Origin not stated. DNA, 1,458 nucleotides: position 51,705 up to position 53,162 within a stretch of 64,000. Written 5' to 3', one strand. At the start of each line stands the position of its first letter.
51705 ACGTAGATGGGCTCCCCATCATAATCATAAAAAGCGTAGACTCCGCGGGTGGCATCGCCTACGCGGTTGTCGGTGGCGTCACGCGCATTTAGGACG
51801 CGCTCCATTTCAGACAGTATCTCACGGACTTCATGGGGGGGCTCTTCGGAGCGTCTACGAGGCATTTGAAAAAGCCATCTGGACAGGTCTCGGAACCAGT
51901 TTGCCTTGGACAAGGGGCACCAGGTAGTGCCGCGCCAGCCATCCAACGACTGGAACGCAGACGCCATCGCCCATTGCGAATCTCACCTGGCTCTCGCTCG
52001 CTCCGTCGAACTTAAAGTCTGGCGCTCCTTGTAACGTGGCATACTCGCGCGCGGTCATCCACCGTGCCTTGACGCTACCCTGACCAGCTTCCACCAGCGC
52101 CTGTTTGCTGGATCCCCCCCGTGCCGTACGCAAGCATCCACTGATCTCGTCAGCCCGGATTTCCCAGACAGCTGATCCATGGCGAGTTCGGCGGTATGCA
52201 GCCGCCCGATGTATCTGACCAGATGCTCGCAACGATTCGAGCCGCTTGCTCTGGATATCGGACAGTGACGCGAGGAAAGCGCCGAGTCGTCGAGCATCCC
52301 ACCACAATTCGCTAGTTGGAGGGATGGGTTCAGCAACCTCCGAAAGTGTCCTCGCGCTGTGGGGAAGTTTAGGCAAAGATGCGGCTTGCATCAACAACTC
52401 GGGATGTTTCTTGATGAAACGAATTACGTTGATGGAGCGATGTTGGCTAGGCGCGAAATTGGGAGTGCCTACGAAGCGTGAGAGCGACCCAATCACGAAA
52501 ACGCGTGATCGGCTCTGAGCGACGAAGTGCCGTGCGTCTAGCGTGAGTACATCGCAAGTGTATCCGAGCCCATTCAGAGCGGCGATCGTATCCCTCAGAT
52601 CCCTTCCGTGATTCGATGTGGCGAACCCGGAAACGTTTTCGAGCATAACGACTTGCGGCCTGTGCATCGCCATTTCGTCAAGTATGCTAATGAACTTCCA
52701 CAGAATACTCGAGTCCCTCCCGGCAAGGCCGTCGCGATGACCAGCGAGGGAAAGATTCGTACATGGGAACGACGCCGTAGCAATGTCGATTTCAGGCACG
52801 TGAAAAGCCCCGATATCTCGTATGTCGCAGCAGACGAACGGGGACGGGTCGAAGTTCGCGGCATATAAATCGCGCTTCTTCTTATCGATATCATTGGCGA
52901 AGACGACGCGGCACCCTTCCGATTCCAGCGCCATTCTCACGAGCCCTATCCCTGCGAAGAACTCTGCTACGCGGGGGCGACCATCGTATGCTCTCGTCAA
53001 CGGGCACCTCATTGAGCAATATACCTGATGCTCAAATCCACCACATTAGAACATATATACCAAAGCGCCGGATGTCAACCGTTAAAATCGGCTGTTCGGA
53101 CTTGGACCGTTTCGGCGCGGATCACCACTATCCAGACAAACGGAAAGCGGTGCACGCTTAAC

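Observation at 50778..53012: Lower-GC operon of C5-methyltransferase, GIY-YIG nuclease and Vsr (candidate restriction-modification island)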

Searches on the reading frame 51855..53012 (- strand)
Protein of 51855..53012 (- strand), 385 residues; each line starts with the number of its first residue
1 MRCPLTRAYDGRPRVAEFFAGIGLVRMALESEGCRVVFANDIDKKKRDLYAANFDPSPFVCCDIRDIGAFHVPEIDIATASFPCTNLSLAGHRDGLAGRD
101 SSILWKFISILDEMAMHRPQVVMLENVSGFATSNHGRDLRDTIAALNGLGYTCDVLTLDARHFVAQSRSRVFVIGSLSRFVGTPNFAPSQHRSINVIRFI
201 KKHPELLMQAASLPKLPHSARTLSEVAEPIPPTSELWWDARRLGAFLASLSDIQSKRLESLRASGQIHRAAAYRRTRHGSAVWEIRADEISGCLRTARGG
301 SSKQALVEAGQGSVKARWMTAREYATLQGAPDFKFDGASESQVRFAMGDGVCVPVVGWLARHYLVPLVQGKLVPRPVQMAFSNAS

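Call 3: search_protein_families(library=pfam, proteins=[window:51855-53012:-], max_evalue=0.1)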
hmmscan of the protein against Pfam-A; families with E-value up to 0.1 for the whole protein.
window:51855-53012:- (385 aa): 1 family
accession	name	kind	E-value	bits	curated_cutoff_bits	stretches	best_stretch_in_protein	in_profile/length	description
PF00145.23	DNA_methylase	-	2.2e-47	162.5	22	1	14-361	2-320/324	C-5 cytosine-specific DNA methylase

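Call 4: search_protein_families(library=ncbifam, proteins=[window:51855-53012:-], max_evalue=0.1)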
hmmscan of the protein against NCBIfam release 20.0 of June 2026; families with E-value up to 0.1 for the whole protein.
window:51855-53012:- (385 aa): 2 families
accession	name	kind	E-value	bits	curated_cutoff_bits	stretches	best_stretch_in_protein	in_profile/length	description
TIGR00675.1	dcm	superfamily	5.3e-44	151.2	100.65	1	15-357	1-323/329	DNA (cytosine-5-)-methyltransferase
NF007772.0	PRK10458.1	subfamily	1.4e-11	43.7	710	1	14-175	90-285/472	DNA cytosine methylase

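Call 5: search_protein_families(library=padloc, proteins=[window:51855-53012:-], max_evalue=0.1)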
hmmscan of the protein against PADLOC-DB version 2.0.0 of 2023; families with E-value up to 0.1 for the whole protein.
window:51855-53012:- (385 aa): 53 families (the best 25 are shown)
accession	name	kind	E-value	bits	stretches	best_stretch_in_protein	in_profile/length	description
PDLC03243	MTase_II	-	2.2e-117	390.2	1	11-371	7-367/377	Type II methyltransferase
PDLC00028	DruM2|DruM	-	3.3e-85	284.2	1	13-371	6-383/397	DNA cytosine methylase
PDLC03272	MTase_II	-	9.8e-49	164.6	1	12-362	74-385/407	Type II methyltransferase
PDLC03378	MTase_II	-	3.2e-38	129.9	1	14-359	4-322/344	Type II methyltransferase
PDLC02653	DrmMII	-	2e-31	107.2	2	14-175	6-172/333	DrmMII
PDLC00027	DruM2|DruM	-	1.2e-29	101.8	1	14-176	13-171/361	DNA cytosine methylase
PDLC03361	MTase_II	-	1.6e-26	91.2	2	14-175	88-281/455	Type II methyltransferase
PDLC03234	MTase_II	-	2.6e-25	87.5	1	17-179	9-177/375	Type II methyltransferase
PDLC00034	DruM2|DruM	-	7.5e-25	85.3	2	14-175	9-185/457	DNA cytosine methylase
PDLC03217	MTase_II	-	6e-24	82.5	1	17-175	389-543/703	Type II methyltransferase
PDLC00026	DruM2|DruM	-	2.4e-23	81.2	1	14-357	6-308/336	DNA cytosine methylase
PDLC00031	DruM2|DruM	-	6.2e-23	79.5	1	14-176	13-171/361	DNA cytosine methylase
PDLC00033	DruM2|DruM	-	1e-22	78.9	1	14-339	23-335/368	DNA cytosine methylase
PDLC03242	MTase_II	-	1.1e-22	78.6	1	17-176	105-260/409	Type II methyltransferase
PDLC03326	MTase_II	-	1.2e-22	78.7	1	12-353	4-362/412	Type II methyltransferase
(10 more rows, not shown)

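Call 7: search_solved_structures(query=window:51855-53012:-, max_evalue=0.001)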
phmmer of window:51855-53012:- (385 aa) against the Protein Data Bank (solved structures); distinct sequences matched with E-value up to 0.001: 22.
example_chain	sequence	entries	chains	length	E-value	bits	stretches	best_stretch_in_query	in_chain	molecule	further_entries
1svu_A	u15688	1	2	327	1.2e-20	77.1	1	14-175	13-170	Modification methylase HhaI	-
10mh_A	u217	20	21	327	1.3e-20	77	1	14-175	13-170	PROTEIN (CYTOSINE-SPECIFIC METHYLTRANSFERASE HHAI) | HaeIII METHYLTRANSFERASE | Modification methylase HhaI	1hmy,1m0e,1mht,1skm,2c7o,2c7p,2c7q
1fjx_A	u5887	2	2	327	1.4e-20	77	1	14-175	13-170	HHAI DNA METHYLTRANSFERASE | MODIFICATION METHYLASE HHAI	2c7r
2uyh_A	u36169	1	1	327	2.5e-20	76.1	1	14-175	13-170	MODIFICATION METHYLASE HHAI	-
2zcj_A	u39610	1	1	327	3.4e-20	75.6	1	14-175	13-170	Modification methylase HhaI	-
2uyc_A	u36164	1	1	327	6e-20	74.8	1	14-175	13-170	MODIFICATION METHYLASE HHAI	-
2uz4_A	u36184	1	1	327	6.2e-20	74.8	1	14-175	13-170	MODIFICATION METHYLASE HHAI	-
2z6q_A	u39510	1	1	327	8.2e-20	74.4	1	14-175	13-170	Modification methylase HhaI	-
2z6u_A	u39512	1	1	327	9e-20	74.3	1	14-175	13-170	Modification methylase HhaI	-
2i9k_A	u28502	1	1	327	1.7e-19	73.3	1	14-175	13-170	Modification methylase HhaI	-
2z6a_A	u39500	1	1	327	2.4e-19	72.9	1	14-175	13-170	Modification methylase HhaI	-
1dct_A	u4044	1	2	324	4.9e-14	55.4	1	17-177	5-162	PROTEIN (MODIFICATION METHYLASE HAEIII)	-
3ubt_Y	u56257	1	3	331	1.2e-12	50.8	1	17-177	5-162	Modification methylase HaeIII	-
3lx6_A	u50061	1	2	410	3.3e-11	46.1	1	14-176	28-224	Cytosine-specific methyltransferase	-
3me5_A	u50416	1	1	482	5.5e-11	45.3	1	14-176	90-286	Cytosine-specific methyltransferase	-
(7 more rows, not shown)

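Call 40: search_dna_similar(query=window:51855-53012:-, collection=plasmids, mode=protein, max_evalue=1e-20, max_rows=60)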
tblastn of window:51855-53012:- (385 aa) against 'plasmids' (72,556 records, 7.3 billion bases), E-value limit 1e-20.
Records with a match: 59; places in all: 60; records where one place covers at least 80% of the query: 57.
Best place of each record, by identity: <60% 59.
By first word of the organism name: Pseudomonas 15; Sulfitobacter 4; Enterobacter 3; Sphingomonas 3; Burkholderia 3; Methylocystis 3; Lactobacillus 3; Achromobacter 2; Candidatus 1; Arthrobacter 1; and 21 more.
By predicted mobility (MOB-suite, as given by PLSDB): conjugative 25; non-mobilizable 18; mobilizable 16.
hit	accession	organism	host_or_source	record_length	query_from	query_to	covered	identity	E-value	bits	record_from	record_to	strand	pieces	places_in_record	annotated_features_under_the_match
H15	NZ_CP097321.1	Candidatus Mycobacterium methanotrophicum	mixed culture,Cave biofilm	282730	16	378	94%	49.7%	7e-99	328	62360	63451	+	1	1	DNA cytosine methyltransferase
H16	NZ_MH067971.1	Arthrobacter sp.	-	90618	2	372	96%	48.4%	7e-99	328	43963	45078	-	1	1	dcm: DNA (cytosine-5-)-methyltransferase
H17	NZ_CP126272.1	Curtobacterium sp. MCLR17_007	-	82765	12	372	94%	47.6%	2e-94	316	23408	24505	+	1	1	dcm: DNA (cytosine-5-)-methyltransferase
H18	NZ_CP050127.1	Rhodococcus erythropolis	pure culture,petroleum-contaminated soil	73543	12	375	88%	49.3%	2e-74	327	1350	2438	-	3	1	hypothetical protein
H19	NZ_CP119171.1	Enterobacter mori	Paris polyphylla,cell culture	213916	17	366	91%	42.8%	3e-79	272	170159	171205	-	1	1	dcm: DNA (cytosine-5-)-methyltransferase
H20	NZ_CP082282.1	Enterobacter cancerogenus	Helicoverpa armigera,metagenomic ...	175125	17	366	91%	42.5%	2e-78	270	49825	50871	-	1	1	dcm: DNA (cytosine-5-)-methyltransferase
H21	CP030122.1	Brasilonema octagenarum UFV-E1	Eucalyptus grandis,mixed culture,leaves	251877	15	367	92%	38.6%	8e-71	248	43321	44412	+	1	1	DNA (cytosine-5-)-methyltransferase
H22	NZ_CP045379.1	Sulfitobacter sp. THAF37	pure culture,Surface of a polyethylene ...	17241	3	375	97%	36.0%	2e-52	194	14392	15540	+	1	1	DNA cytosine methyltransferase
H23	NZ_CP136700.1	Sulfitobacter dubius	Macrocystis pyrifera gametophyte,Whole ...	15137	14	380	95%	36.4%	9e-51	189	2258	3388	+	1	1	DNA cytosine methyltransferase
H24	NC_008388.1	Roseobacter denitrificans OCh 114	-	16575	17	370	92%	37.3%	3e-52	194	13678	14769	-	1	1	DNA cytosine methyltransferase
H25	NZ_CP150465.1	Photobacterium damselae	Lateolabrax maculatus,cell culture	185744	16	366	91%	37.5%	4e-63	225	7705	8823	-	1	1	dcm: DNA (cytosine-5-)-methyltransferase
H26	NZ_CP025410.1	Paracoccus tegillarcae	Tegillarca granosa,single cell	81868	17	374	93%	35.9%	1e-48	184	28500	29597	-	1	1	DNA cytosine methyltransferase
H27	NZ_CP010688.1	Phaeobacter piscinae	cell culture,rotifer aquaculture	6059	17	375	93%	34.9%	3e-43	168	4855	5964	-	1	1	DNA cytosine methyltransferase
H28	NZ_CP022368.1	Azospirillum sp. TSH58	single cell,paddy soils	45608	5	368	95%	33.8%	7e-44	169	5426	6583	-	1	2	DNA cytosine methyltransferase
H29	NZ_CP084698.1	Rhizobium ruizarguesonis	Pisum sativum L.,Cell culture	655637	12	367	92%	34.0%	1e-40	160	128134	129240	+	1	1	DNA cytosine methyltransferase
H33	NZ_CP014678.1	Kozakia baliensis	palm brown sugar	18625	13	368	92%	33.6%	7e-38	152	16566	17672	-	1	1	DNA cytosine methyltransferase | hypothetical protein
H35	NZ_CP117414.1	Sphingomonas naphthae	Single cell,Oil contaminated soil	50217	17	368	91%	33.8%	2e-37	150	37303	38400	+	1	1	dcm: DNA (cytosine-5-)-methyltransferase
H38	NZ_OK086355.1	Pseudomonas aeruginosa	-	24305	6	366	94%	32.7%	7e-42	164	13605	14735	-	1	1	DNA cytosine methyltransferase | hypothetical protein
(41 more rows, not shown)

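Call 41: get_annotated_region(hit=H19, flank=3500)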
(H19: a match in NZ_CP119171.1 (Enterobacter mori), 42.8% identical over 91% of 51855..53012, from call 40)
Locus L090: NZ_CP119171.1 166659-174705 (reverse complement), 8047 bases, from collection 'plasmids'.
description: Enterobacter mori strain LgD10 plasmid unnamed, complete sequence
organism: Enterobacter mori (NCBI taxid 539813)
taxonomy: Bacteria; Pseudomonadota; Gammaproteobacteria; Enterobacterales; Enterobacteriaceae; Enterobacter; Enterobacter mori
host: -; source: Paris polyphylla,cell culture; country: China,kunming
typing (MOB-suite, as given by PLSDB): non-mobilizable
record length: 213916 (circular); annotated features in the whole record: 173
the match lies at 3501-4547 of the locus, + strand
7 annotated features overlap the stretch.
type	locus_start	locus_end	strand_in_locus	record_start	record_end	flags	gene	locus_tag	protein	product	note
CDS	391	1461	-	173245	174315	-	-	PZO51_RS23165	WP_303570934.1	hypothetical protein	-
CDS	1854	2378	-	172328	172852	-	-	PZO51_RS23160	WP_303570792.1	hypothetical protein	-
CDS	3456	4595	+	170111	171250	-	dcm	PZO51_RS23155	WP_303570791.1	DNA (cytosine-5-)-methyltransferase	GO:0006304 - DNA modification [Evidence IEA]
CDS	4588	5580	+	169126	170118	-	-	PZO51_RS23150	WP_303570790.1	DUF4928 family protein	-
CDS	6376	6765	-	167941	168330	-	-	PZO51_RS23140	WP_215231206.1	hypothetical protein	-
CDS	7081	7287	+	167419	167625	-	-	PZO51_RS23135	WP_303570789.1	hypothetical protein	-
CDS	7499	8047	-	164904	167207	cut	-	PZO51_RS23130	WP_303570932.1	S8 family peptidase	-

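Call 42: get_annotated_region(hit=H38, flank=3500)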
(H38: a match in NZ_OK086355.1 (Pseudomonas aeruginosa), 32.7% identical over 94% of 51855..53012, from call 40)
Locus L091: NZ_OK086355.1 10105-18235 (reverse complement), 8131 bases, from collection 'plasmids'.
description: Pseudomonas aeruginosa strain 12NE515 plasmid p12NE515, complete sequence
organism: Pseudomonas aeruginosa (NCBI taxid 287)
taxonomy: Bacteria; Pseudomonadota; Gammaproteobacteria; Pseudomonadales; Pseudomonadaceae; Pseudomonas; Pseudomonas aeruginosa
host: -; source: -; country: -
typing (MOB-suite, as given by PLSDB): conjugative; replicon rep_cluster_724; relaxase MOBQ; mating-pair formation MPF_T
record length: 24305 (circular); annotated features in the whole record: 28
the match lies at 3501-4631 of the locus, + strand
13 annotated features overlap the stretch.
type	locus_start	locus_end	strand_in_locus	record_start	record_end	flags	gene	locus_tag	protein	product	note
CDS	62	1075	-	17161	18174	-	intI1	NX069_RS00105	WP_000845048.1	class 1 integron integrase IntI1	-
CDS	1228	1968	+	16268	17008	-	-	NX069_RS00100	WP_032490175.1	subclass B1 metallo-beta-lactamase IMP-10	-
predicted_resistance_gene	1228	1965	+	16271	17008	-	blaIMP-10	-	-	subclass B1 metallo-beta-lactamase IMP-10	predicted by amrfinderplus; class BETA-LACTAM; identity 100.0%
predicted_resistance_gene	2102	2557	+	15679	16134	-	aac(6')-Il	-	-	aminoglycoside N-acetyltransferase AAC(6')-Il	predicted by amrfinderplus; class AMINOGLYCOSIDE; identity 100.0%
CDS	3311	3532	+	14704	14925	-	-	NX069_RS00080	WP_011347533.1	hypothetical protein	-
CDS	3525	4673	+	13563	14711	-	-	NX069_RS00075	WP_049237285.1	DNA cytosine methyltransferase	GO:0006304 - DNA modification [Evidence IEA]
CDS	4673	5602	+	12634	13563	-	-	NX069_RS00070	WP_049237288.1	DUF4928 family protein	-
CDS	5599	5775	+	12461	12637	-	-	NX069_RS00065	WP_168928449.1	hypothetical protein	-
CDS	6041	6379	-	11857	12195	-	-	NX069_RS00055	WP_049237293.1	hypothetical protein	-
CDS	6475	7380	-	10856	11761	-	-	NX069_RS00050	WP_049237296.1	serine protease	GO:0006508 - proteolysis [Evidence IEA]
CDS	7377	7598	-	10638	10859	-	-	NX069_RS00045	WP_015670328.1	hypothetical protein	-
CDS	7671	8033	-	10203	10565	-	-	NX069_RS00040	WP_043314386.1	hypothetical protein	-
CDS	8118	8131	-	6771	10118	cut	traA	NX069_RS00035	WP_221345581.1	Ti-type conjugative transfer relaxase TraA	-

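Call 43: get_annotated_region(hit=H24, flank=3500)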
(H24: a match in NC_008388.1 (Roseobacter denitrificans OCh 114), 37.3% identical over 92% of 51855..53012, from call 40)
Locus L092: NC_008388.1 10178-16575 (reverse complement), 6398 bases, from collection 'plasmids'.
description: Roseobacter denitrificans OCh 114 plasmid pTB3, complete sequence
organism: Roseobacter denitrificans OCh 114 (NCBI taxid 375451)
taxonomy: Bacteria; Pseudomonadota; Alphaproteobacteria; Rhodobacterales; Roseobacteraceae; Roseobacter; Roseobacter denitrificans; Roseobacter denitrificans OCh 114
host: -; source: -; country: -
typing (MOB-suite, as given by PLSDB): conjugative; replicon rep_cluster_914; relaxase MOBQ; mating-pair formation MPF_T
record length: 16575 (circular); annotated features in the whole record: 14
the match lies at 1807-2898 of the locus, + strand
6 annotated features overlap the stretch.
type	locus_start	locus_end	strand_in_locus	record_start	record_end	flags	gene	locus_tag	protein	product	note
CDS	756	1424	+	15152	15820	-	-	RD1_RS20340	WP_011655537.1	ParA family protein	-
CDS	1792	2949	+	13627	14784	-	-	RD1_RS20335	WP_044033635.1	DNA cytosine methyltransferase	GO:0006304 - DNA modification [Evidence IEA]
CDS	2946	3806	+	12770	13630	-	-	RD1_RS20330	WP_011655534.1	hypothetical protein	-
CDS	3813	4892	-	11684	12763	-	-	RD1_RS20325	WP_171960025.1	hypothetical protein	-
CDS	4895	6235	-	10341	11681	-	-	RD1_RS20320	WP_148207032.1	hypothetical protein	-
CDS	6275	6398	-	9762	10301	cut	-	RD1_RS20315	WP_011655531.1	recombinase family protein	GO:0006310 - DNA recombination [Evidence IEA]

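Call 44: get_annotated_region(hit=H25, flank=3500)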
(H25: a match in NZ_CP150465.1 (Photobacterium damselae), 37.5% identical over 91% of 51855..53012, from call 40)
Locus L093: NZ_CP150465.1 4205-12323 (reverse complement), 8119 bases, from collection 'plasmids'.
description: Photobacterium damselae subsp. piscicida strain NH-LM2 plasmid pdp3, complete sequence
organism: Photobacterium damselae (NCBI taxid 38294)
taxonomy: Bacteria; Pseudomonadota; Gammaproteobacteria; Vibrionales; Vibrionaceae; Photobacterium; Photobacterium damselae
host: -; source: Lateolabrax maculatus,cell culture; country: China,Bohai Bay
typing (MOB-suite, as given by PLSDB): conjugative; relaxase MOBF; mating-pair formation MPF_F
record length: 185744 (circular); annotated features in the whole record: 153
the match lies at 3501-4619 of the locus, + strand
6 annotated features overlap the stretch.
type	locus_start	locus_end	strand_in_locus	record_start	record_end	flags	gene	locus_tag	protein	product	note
CDS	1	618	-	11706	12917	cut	-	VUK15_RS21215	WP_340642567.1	putative manganese transporter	-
CDS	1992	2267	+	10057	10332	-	-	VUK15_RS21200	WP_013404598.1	helix-turn-helix transcriptional regulator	-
CDS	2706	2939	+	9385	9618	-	-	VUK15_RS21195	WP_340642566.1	helix-turn-helix transcriptional regulator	-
CDS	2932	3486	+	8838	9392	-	-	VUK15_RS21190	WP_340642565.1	hypothetical protein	-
CDS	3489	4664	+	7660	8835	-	dcm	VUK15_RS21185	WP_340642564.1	DNA (cytosine-5-)-methyltransferase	GO:0006304 - DNA modification [Evidence IEA]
CDS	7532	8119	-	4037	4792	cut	-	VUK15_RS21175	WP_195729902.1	NYN domain-containing protein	-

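Call 45: search_protein_families(library=pfam, proteins=[L092:2946-3806:+, L090:4588-5580:+, L091:4673-5602:+], max_evalue=0.1)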
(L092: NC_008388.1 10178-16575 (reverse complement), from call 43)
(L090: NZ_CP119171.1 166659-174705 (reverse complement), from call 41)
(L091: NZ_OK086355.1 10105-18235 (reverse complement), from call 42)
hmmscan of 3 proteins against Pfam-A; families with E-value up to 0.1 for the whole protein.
L092:2946-3806:+ (286 aa): 0 families

L090:4588-5580:+ (330 aa): 2 families
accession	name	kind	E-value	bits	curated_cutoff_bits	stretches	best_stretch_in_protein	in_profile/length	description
PF16280.10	DUF4928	-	7.3e-135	449.6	25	1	17-319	1-306/306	Domain of unknown function (DUF4928)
PF13419.12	HAD_2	-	0.018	15.6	23.8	0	249-309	14-75/178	Haloacid dehalogenase-like hydrolase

L091:4673-5602:+ (309 aa): 1 family
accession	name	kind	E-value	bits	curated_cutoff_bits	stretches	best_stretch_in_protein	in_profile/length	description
PF16280.10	DUF4928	-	6.4e-58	196.9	25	1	23-306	17-306/306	Domain of unknown function (DUF4928)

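Call 48: get_annotated_region(hit=H35, flank=3000)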
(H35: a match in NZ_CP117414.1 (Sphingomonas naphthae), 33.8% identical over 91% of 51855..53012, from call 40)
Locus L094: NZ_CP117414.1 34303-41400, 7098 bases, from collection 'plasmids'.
description: Sphingomonas naphthae strain KACC 18716 plasmid unnamed3, complete sequence
organism: Sphingomonas naphthae (NCBI taxid 1813468)
taxonomy: Bacteria; Pseudomonadota; Alphaproteobacteria; Sphingomonadales; Sphingomonadaceae; Sphingomonas; Sphingomonas naphthae
host: -; source: Single cell,Oil contaminated soil; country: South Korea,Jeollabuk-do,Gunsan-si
typing (MOB-suite, as given by PLSDB): non-mobilizable
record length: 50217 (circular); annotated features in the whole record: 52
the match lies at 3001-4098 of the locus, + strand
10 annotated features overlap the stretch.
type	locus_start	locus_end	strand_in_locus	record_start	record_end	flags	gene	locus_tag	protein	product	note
CDS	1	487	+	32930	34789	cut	-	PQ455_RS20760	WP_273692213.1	AI-2E family transporter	GO:1905887 - autoinducer AI-2 transmembrane transport [Evidence IEA]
CDS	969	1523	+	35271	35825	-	-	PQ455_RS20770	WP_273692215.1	recombinase family protein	GO:0006310 - DNA recombination [Evidence IEA]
CDS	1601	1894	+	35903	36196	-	-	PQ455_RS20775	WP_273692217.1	hypothetical protein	-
CDS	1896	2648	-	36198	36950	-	-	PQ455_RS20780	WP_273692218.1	GIY-YIG nuclease family protein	-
CDS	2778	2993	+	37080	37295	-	-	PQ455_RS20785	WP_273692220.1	hypothetical protein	-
CDS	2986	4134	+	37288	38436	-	dcm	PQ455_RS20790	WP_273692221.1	DNA (cytosine-5-)-methyltransferase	GO:0006304 - DNA modification [Evidence IEA]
CDS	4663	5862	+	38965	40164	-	-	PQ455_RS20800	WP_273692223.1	IS256 family transposase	-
CDS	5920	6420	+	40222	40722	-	-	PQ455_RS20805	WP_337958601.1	hypothetical protein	-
CDS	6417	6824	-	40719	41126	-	vsr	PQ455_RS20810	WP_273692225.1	DNA mismatch endonuclease Vsr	GO:0006298 - mismatch repair [Evidence IEA]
CDS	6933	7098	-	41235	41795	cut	-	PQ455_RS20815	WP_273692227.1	toll/interleukin-1 receptor domain-containing protein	GO:0007165 - signal transduction [Evidence IEA]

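Call 49: get_annotated_region(hit=H33, flank=3000)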
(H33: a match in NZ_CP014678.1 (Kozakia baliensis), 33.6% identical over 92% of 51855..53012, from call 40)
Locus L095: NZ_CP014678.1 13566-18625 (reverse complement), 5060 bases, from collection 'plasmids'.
description: Kozakia baliensis strain DSM 14400 plasmid pKB14400_4, complete sequence
organism: Kozakia baliensis (NCBI taxid 153496)
taxonomy: Bacteria; Pseudomonadota; Alphaproteobacteria; Rhodospirillales; Acetobacteraceae; Kozakia; Kozakia baliensis
host: -; source: palm brown sugar; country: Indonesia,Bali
typing (MOB-suite, as given by PLSDB): non-mobilizable; replicon rep_cluster_704
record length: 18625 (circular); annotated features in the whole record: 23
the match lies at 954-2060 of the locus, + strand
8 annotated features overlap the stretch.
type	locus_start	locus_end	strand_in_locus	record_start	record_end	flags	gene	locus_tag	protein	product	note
CDS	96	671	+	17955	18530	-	-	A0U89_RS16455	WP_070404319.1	GIY-YIG nuclease family protein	-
CDS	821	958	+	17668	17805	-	-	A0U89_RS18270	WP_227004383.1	hypothetical protein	-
CDS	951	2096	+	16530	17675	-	-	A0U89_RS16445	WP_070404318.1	DNA cytosine methyltransferase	GO:0006304 - DNA modification [Evidence IEA]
CDS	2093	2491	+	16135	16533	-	-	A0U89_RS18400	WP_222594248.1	hypothetical protein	-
CDS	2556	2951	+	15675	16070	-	-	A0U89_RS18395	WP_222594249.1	hypothetical protein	-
CDS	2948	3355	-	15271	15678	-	vsr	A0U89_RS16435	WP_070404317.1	DNA mismatch endonuclease Vsr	GO:0006298 - mismatch repair [Evidence IEA]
CDS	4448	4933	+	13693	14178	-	-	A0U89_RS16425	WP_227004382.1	recombinase family protein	GO:0006310 - DNA recombination [Evidence IEA]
CDS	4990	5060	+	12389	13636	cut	-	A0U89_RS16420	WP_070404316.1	S41 family peptidase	-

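Call 50: get_annotated_region(hit=H29, flank=5000)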
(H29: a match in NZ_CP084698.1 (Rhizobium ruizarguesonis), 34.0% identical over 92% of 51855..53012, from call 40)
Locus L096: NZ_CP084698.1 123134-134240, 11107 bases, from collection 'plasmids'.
description: Rhizobium ruizarguesonis strain RCAM 1026 plasmid pRL11, complete sequence
organism: Rhizobium ruizarguesonis (NCBI taxid 2081791)
taxonomy: Bacteria; Pseudomonadota; Alphaproteobacteria; Hyphomicrobiales; Rhizobiaceae; Rhizobium; Rhizobium ruizarguesonis
host: -; source: Pisum sativum L.,Cell culture; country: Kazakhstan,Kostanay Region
typing (MOB-suite, as given by PLSDB): mobilizable; relaxase MOBQ
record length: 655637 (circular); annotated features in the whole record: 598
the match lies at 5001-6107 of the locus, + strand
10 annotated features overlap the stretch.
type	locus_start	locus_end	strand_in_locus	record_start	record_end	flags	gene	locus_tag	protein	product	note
CDS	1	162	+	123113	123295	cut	-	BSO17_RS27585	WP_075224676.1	hypothetical protein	-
CDS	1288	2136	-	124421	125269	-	-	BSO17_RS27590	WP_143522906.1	hypothetical protein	-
CDS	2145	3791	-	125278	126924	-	-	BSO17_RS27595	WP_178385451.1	RNA-binding domain-containing protein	-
CDS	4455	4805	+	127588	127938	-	-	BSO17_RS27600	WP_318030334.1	very short patch repair endonuclease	-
CDS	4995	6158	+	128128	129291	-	-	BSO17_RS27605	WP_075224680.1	DNA cytosine methyltransferase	GO:0006304 - DNA modification [Evidence IEA]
CDS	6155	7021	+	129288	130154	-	-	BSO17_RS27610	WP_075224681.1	hypothetical protein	-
CDS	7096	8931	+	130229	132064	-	-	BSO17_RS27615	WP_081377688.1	ATP-binding protein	-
CDS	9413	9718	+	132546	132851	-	-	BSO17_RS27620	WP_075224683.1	hypothetical protein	-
CDS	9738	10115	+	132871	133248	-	-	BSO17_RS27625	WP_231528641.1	very short patch repair endonuclease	-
CDS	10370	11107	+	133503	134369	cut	-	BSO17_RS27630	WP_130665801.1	hypothetical protein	-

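Call 63: search_solved_structures(query=L092:2946-3806:+, max_evalue=10)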
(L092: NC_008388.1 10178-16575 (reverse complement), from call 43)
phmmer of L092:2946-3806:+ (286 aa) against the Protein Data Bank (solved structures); distinct sequences matched with E-value up to 10: 2.
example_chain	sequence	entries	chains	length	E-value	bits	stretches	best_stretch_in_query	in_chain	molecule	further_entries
3vsf_A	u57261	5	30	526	1.1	11.5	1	76-98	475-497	Ricin B lectin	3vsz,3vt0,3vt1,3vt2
3u4t_A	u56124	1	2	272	1.5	11.1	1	14-69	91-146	TPR repeat-containing protein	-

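Call 64: search_solved_structures(query=L090:4588-5580:+, max_evalue=10)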
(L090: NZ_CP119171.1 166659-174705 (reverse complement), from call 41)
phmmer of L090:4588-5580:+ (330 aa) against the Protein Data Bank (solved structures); distinct sequences matched with E-value up to 10: 0.

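Call 65: search_protein_families(library=padloc, proteins=[L092:2946-3806:+, L090:4588-5580:+], max_evalue=0.01)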
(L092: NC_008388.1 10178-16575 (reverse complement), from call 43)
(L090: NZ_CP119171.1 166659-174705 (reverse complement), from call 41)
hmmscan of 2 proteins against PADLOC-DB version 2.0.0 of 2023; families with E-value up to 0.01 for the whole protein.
L092:2946-3806:+ (286 aa): 1 family
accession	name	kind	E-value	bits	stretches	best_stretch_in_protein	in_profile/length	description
PDLC03501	REase_II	-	2.6e-127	421.8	1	5-286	4-285/285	Type II restriction enzyme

L090:4588-5580:+ (330 aa): 1 family
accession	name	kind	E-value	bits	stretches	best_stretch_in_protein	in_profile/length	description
PDLC03543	REase_II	-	1.4e-164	545.2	1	3-327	3-327/331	Type II restriction enzyme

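Call 80: search_protein_families(library=phrogs, proteins=[window:51855-53012:-], max_evalue=0.01)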
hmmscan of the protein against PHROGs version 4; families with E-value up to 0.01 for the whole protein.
window:51855-53012:- (385 aa): 7 families
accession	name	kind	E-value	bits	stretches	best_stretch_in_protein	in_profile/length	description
phrog_116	-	other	1.1e-64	220.1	1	13-362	208-488/779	DNA methyltransferase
phrog_363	-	other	6.4e-38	131.7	1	11-266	52-298/327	DNA methyltransferase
phrog_5999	-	other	6.9e-10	39.9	1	17-105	7-101/109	DNA methyltransferase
phrog_29583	-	other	7.2e-08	32.6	1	52-132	56-133/468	DNA methyltransferase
phrog_757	-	other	6.9e-07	29.6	1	12-129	14-130/247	DNA methyltransferase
phrog_16427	-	other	2e-05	25.4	1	305-362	108-167/235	DNA methyltransferase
phrog_16528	-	other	7.8e-05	23.3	1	282-361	138-215/236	DNA methyltransferase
